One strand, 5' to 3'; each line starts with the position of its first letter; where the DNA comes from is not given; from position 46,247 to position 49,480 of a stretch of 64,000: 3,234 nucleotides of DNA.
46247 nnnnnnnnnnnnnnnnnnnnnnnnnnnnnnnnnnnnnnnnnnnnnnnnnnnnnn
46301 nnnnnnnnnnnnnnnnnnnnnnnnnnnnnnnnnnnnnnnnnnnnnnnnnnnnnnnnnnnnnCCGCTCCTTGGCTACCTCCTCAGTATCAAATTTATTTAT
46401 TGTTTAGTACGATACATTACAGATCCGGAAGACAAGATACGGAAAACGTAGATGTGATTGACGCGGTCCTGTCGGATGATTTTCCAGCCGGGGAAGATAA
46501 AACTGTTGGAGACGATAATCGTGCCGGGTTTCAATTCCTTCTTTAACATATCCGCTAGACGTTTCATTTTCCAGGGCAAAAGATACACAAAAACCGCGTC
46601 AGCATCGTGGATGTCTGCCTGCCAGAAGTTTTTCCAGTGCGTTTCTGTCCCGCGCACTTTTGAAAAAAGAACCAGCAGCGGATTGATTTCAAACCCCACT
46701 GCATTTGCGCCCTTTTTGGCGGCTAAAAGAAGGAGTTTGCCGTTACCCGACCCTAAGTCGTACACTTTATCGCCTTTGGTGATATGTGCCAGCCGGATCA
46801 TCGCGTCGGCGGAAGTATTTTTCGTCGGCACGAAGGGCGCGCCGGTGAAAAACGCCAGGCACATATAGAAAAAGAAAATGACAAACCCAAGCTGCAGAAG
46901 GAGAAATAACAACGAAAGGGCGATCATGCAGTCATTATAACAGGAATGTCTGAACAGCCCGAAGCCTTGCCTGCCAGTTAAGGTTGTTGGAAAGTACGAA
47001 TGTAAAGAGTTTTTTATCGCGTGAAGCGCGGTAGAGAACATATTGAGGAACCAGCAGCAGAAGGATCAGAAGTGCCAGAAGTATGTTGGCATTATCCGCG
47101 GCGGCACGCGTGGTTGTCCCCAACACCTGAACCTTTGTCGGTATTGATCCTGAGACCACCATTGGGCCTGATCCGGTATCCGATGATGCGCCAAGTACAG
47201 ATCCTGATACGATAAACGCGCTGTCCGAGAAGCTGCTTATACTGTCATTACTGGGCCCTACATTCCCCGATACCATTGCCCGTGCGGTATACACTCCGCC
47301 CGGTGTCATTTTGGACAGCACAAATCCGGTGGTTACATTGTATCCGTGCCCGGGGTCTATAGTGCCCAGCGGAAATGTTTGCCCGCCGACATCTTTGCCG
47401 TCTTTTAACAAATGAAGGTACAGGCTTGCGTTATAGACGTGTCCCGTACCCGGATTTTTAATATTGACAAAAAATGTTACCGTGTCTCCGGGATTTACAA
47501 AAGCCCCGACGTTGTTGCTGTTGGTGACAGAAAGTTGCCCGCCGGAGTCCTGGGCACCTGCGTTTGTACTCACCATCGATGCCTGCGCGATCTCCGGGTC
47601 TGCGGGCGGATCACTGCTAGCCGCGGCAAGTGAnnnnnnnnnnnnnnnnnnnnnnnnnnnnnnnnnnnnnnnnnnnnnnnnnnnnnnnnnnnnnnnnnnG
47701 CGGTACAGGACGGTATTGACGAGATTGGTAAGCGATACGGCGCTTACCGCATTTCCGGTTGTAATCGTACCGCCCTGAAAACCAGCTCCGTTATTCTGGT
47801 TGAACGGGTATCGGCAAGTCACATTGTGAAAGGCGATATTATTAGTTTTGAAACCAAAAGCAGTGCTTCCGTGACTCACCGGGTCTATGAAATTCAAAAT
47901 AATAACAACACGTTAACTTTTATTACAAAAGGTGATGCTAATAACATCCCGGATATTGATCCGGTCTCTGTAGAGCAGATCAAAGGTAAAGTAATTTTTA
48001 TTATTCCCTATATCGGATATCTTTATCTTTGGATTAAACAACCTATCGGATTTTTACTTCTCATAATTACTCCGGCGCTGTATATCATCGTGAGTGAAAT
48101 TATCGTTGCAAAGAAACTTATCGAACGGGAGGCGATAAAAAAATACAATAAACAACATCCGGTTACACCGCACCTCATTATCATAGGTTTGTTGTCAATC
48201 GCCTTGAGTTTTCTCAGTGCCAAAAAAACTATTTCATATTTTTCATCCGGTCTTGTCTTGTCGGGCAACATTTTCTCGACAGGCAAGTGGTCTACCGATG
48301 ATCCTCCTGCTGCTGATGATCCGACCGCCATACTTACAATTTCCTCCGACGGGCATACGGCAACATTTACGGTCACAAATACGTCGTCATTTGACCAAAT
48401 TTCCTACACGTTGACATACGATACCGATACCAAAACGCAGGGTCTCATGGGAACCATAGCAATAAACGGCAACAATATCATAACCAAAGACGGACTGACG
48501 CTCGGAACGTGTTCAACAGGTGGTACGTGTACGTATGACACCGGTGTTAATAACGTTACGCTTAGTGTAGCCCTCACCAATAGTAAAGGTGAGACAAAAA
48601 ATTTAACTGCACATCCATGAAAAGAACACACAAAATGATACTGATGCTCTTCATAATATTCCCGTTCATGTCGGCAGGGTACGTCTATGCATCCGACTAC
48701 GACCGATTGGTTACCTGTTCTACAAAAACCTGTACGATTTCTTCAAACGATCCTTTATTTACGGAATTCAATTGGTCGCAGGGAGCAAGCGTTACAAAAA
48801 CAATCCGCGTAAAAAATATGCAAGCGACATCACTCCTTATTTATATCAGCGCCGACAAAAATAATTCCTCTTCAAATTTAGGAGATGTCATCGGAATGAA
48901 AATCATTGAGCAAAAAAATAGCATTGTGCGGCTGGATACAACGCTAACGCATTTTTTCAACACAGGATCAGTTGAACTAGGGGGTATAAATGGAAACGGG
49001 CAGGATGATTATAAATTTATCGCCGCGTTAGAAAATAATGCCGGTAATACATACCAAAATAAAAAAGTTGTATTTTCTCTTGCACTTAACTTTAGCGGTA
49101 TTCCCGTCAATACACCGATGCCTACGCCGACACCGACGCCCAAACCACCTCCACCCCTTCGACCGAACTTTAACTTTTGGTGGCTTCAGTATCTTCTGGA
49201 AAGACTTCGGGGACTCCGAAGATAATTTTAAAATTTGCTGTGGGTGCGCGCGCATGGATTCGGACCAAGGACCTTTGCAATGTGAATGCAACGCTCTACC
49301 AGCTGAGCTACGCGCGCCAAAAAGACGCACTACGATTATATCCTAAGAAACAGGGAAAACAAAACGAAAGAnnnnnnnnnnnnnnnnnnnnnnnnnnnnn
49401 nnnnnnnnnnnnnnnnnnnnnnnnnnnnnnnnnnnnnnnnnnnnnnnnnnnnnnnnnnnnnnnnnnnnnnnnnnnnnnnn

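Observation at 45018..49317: Accessory island between thrS and tRNA-Val: IS remnant, membrane methyltransferase, surface protein, SipW-like/TasA-like pair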

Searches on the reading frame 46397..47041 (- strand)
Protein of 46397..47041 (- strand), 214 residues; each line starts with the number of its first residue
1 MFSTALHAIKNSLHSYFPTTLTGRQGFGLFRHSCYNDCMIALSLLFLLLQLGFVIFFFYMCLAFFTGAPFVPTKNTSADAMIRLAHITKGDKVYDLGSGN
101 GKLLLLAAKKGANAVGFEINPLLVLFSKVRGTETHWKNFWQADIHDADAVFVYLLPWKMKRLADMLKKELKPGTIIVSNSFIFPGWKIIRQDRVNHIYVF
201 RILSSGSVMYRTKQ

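Call 4: search_protein_families(library=pfam, proteins=[window:46397-47041:-], max_evalue=1)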
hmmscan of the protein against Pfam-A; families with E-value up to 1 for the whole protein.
window:46397-47041:- (214 aa): 9 families
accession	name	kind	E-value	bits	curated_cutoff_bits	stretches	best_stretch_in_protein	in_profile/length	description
PF13847.12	Methyltransf_31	-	1.3e-05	25.4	27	1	87-148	1-67/145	Methyltransferase domain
PF07021.18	MetW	-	0.00056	20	21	1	79-131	3-56/193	Methionine biosynthesis protein MetW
PF13489.12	Methyltransf_23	-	0.0018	18.5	27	1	83-136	15-61/164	Methyltransferase domain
PF08123.19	DOT1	-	0.0028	17.7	23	1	80-119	33-74/205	Histone methylation protein DOT1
PF08241.18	Methyltransf_11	-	0.0082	17.2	21.2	1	95-147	2-61/95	Methyltransferase domain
PF13649.12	Methyltransf_25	-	0.013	16.6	27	1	93-147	1-58/97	Methyltransferase domain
PF06325.19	PrmA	-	0.014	15.3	22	1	87-178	159-258/296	Ribosomal protein L11 methyltransferase (PrmA)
PF02353.26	CMAS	-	0.093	12.5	27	1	78-117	51-91/273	Mycolic acid cyclopropane synthetase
PF01555.25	N6_N4_Mtase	-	0.19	12.1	26.7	1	81-121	174-213/221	DNA methylase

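Call 5: search_protein_families(library=ncbifam, proteins=[window:46397-47041:-], max_evalue=1)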
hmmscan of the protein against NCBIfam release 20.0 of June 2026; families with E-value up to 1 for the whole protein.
window:46397-47041:- (214 aa): 25 families
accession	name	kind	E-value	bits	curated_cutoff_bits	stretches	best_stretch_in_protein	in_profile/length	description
NF041081.1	prot_lys_mtase_Arch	equivalog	2e-14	53.8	200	1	81-190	1-120/142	protein-lysine N-methyltransferase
NF043040.1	corrin_prot_MT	hypoth_equivalog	3.5e-06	26.6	180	1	86-132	37-84/216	corrinoid protein-associated methyltransferase CpaM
NF011528.0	PRK14968.1-2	equivalog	3.6e-06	26.6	171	1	72-122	23-71/205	putative methyltransferase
TIGR02081.1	metW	equivalog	3.7e-05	23.3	189.5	1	83-138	7-63/194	methionine biosynthesis protein MetW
NF001790.0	PRK00517.3-3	equivalog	5.8e-05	22.6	269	1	79-124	114-158/262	50S ribosomal protein L11 methyltransferase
NF045667.1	MTase_DVU1556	equivalog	0.00027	20.5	155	1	78-124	11-58/213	DVU_1556 family methyltransferase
TIGR02021.1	BchM-ChlM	equivalog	0.00063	19.2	158.9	1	78-144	42-112/218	magnesium protoporphyrin IX methyltransferase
NF008823.0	PRK11873.1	subfamily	0.0033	17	263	1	83-110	71-98/272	arsenite methyltransferase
TIGR00755.1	ksgA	equivalog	0.0034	16.7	171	1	77-134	17-74/256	16S rRNA (adenine(1518)-N(6)/adenine(1519)-N(6))-dimethyltransferase RsmA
TIGR02469.1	CbiT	equivalog_domain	0.0042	17.3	78.3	1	73-179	3-121/124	precorrin-6Y C5,15-methyltransferase (decarboxylating) subunit CbiT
NF011529.0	PRK14968.1-3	equivalog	0.0098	15.3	162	1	81-125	26-70/198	putative methyltransferase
NF000499.2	Erm23S_rRNA_broad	equivalog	0.011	15.1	212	1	75-124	9-58/244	23S ribosomal RNA methyltransferase Erm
TIGR01177.1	TIGR01177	hypoth_equivalog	0.018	14.3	316.55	1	78-143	171-231/330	TIGR01177 family methyltransferase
NF012223.0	erm_F_23S_MT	exception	0.023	14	575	1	65-124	10-68/266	23S rRNA (adenine(2058)-N(6))-methyltransferase Erm(F)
NF001786.0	PRK00517.2-4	equivalog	0.025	13.7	327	1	87-171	141-227/277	50S ribosomal protein L11 methyltransferase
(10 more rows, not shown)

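Call 67: search_protein_families(library=pfam, proteins=[P0279], max_evalue=0.01)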
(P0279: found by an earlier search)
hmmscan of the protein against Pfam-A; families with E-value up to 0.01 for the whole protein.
P0279 (362 aa): 3 families
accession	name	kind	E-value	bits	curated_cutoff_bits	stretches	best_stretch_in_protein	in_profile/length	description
PF13683.12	rve_3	-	2.8e-11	43.4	26.5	1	275-342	2-67/67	Integrase core domain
PF00665.32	rve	-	5.8e-08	33.4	32.6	1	195-284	6-100/102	Integrase core domain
PF13384.12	HTH_23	-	2.6e-05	24.4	24.6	1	45-83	5-45/50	Homeodomain-like domain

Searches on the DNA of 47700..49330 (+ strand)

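Call 73: search_dna_similar(query=window:47700-49330:+, collection=phages, mode=distant, max_rows=5)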
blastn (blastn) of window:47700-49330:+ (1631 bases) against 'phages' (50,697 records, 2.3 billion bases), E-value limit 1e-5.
No match.
